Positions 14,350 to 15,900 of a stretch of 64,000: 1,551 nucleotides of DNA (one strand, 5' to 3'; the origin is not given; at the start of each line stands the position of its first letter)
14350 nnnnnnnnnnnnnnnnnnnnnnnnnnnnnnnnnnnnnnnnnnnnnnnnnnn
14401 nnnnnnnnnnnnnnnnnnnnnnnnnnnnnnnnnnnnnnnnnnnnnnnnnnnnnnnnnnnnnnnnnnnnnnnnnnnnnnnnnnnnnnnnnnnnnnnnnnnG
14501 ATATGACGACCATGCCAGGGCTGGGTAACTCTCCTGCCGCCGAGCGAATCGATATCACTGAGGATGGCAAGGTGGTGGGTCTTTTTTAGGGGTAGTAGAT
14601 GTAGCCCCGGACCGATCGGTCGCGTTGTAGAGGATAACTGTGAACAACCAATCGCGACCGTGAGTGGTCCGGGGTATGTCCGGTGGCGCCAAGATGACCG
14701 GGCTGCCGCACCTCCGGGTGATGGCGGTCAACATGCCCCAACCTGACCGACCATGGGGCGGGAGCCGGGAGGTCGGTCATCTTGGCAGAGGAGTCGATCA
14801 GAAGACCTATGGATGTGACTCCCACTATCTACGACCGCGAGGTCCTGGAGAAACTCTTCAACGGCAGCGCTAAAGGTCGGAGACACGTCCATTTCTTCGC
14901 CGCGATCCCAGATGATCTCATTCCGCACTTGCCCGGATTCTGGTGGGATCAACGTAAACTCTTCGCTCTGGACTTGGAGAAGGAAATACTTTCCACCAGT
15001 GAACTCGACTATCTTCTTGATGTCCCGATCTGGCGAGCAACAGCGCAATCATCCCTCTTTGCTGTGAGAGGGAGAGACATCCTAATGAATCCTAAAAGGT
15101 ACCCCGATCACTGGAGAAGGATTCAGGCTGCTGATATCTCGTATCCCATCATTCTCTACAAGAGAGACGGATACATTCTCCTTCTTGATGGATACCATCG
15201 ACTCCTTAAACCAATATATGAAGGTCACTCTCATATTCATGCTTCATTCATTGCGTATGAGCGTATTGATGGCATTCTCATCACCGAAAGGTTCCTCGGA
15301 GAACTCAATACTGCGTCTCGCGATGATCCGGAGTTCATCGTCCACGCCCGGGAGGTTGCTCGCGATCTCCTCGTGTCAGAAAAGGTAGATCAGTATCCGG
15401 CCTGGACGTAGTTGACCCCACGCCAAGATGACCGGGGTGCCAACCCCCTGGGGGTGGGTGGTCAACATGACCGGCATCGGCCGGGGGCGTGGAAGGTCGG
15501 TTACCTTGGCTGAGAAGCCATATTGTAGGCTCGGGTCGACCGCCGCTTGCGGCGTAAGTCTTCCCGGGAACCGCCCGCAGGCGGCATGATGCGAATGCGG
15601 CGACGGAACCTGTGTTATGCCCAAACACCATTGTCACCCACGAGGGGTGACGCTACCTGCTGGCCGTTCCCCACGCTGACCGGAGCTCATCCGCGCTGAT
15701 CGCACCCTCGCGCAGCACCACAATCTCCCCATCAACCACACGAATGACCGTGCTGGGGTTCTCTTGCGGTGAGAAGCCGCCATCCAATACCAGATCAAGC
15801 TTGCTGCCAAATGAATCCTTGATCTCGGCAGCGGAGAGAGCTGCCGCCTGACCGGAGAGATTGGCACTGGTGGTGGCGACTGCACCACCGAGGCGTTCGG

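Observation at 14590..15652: ParB/Srx-fold (DGYHR) gene bracketed by two direct copies of a ~90-100 nt structured repeat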

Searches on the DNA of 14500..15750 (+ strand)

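Call 37: search_rna_families(source=window, start=14500, end=15750, threshold=evalue, max_evalue=10)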
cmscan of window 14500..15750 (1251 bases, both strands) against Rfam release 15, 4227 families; matches with E-value up to 10: 3.
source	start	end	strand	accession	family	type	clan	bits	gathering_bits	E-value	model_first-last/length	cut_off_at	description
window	15426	15479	-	RF00301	snoZ256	Gene; snRNA; snoRNA; CD-box;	-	21.4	50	0.11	1-94/94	no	Small nucleolar RNA Z256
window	15432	15461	+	RF00523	Prion_pknot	Cis-reg;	-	17.5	39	2.5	1-40/40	no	Prion pseudoknot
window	15059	15212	+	RF02178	SMCR2_2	Gene; lncRNA;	-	14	55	7.6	1-165/165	no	Smith-Magenis syndrome chromosome region, candidate 2 conserved region 2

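Call 65: search_dna_similar(query=window:14680-14800:+, collection=plasmids, mode=distant, max_evalue=0.01)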
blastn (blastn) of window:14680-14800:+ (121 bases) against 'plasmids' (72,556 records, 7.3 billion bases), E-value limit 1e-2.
No match.

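Call 83: build_rna_model(alignment_id=A4)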
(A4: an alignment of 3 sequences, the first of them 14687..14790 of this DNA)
Model R1 built from alignment A4 (3 sequences, 106 columns); structure: RNAalifold consensus.
model positions 95; base pairs 34; branch points 2; effective number of sequences 1; information 0.602 bits per position. Calibrated on 0.2 Mb of random sequence (short: E-values are rough).
structure used (alignment columns):
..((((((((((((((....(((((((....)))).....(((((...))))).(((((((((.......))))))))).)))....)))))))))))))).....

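Call 84: search_with_rna_model(model_id=R1, sources=[window, L003, L004, L005, L006, L007, L008, L014, L015, L018, L019], max_evalue=10)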
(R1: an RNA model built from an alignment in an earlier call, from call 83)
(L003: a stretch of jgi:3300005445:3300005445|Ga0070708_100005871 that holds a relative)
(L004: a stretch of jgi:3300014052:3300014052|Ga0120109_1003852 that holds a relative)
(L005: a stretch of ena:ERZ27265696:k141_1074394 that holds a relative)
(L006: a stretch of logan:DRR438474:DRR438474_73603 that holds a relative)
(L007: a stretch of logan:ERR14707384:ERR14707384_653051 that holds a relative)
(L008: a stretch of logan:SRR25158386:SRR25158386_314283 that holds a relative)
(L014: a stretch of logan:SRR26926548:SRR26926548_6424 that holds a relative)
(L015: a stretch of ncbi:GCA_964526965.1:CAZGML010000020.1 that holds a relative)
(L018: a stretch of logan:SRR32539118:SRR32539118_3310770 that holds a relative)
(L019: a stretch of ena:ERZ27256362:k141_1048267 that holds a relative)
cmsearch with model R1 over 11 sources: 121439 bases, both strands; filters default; matches with E-value up to 10: 12.
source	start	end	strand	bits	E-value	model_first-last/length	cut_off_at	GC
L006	224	318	+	97.4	5.7e-18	1-95/95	no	0.66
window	14687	14790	+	94.8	2.1e-17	1-95/95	no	0.68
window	15421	15514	+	92.6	6e-17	1-95/95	no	0.68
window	15418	15511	-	50.7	3.6e-08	1-95/95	no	0.68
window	14684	14787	-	32.5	0.00024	1-95/95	no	0.68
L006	221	315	-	28.6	0.0016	1-95/95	no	0.65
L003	4696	4785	-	16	0.69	1-95/95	no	0.71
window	26091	26133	+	15.5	0.89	1-95/95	no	0.7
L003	5281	5317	-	12.9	3.1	1-95/95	no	0.65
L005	1327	1413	+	12.5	3.8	1-95/95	no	0.71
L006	977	996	+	12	4.8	1-20/95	3'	0.7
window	9183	9238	+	11.6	5.8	1-95/95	no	0.66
